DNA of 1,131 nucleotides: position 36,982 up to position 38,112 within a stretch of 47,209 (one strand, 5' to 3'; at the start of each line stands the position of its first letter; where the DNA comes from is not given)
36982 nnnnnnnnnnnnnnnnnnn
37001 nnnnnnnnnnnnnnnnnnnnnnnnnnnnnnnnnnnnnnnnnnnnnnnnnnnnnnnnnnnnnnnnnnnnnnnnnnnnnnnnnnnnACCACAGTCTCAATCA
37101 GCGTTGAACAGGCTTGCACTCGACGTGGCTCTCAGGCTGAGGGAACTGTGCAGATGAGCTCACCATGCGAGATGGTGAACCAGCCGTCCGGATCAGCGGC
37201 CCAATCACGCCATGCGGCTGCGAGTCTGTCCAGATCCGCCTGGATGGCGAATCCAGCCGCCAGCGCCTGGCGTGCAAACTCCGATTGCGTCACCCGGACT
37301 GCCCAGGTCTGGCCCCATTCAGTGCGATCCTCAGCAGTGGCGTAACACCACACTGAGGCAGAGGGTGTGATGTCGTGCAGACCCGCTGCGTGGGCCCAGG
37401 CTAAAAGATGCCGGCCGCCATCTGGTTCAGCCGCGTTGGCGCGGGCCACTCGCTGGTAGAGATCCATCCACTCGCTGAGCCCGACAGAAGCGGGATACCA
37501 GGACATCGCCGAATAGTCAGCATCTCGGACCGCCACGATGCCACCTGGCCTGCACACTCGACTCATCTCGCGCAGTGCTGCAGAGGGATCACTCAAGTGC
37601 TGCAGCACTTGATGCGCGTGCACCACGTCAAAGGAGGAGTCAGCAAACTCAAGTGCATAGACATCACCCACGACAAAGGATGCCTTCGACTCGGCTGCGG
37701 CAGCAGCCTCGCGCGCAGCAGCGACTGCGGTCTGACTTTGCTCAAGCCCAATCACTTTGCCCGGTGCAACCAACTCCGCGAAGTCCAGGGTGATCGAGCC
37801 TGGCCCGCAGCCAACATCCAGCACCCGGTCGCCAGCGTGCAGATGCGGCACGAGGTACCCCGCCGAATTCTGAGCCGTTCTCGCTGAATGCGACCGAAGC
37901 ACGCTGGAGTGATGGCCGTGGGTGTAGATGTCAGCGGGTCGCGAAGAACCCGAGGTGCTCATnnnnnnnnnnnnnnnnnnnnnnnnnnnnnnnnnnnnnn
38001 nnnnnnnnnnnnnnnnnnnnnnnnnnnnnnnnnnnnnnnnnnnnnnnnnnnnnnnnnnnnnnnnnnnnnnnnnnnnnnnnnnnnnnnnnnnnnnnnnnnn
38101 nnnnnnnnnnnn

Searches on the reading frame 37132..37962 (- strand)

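Call 3: search_protein_families(library=pfam, proteins=[window:37132-37962:-], max_evalue=0.01)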
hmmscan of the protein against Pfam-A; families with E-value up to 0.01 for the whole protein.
window:37132-37962:- (276 aa): 15 families
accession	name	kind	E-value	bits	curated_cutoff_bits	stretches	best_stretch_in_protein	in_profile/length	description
PF13847.12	Methyltransf_31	-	6.3e-28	97.7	27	1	42-160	2-122/145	Methyltransferase domain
PF08241.18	Methyltransf_11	-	3.4e-26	92.1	21.2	1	48-144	1-94/95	Methyltransferase domain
PF13649.12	Methyltransf_25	-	7.7e-25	87.9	27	1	47-141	1-97/97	Methyltransferase domain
PF08242.18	Methyltransf_12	-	8.9e-19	68.5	30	1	48-143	1-98/98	Methyltransferase domain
PF13489.12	Methyltransf_23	-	2.7e-15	56.9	27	1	37-168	16-124/164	Methyltransferase domain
PF01209.24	Ubie_methyltran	-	1.2e-14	54.7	20.1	1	43-147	47-153/233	ubiE/COQ5 methyltransferase family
PF07021.18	MetW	-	3.4e-09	37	21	1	40-161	10-125/193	Methionine biosynthesis protein MetW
PF05175.20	MTS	-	1.1e-08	35.4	23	1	33-114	19-102/170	Methyltransferase small domain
PF01135.25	PCMT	-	3.1e-06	27.5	20.3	1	36-115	68-147/210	Protein-L-isoaspartate(D-aspartate) O-methyltransferase (PCMT)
PF02353.26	CMAS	-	1.5e-05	24.9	27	1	38-145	57-164/273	Mycolic acid cyclopropane synthetase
PF06325.19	PrmA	-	5.5e-05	23.3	22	1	41-117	159-233/296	Ribosomal protein L11 methyltransferase (PrmA)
PF03141.22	Methyltransf_29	-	0.0011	18.1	23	1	110-149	427-469/506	Putative S-adenosyl-L-methionine-dependent methyltransferase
PF02390.23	Methyltransf_4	-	0.0026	17.7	24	1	47-91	5-49/173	Putative methyltransferase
PF01728.25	FtsJ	-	0.0095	16.3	24.1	0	41-113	19-87/181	FtsJ-like methyltransferase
PF05219.18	DREV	-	0.0095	15.5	26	0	45-145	96-186/265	DREV methyltransferase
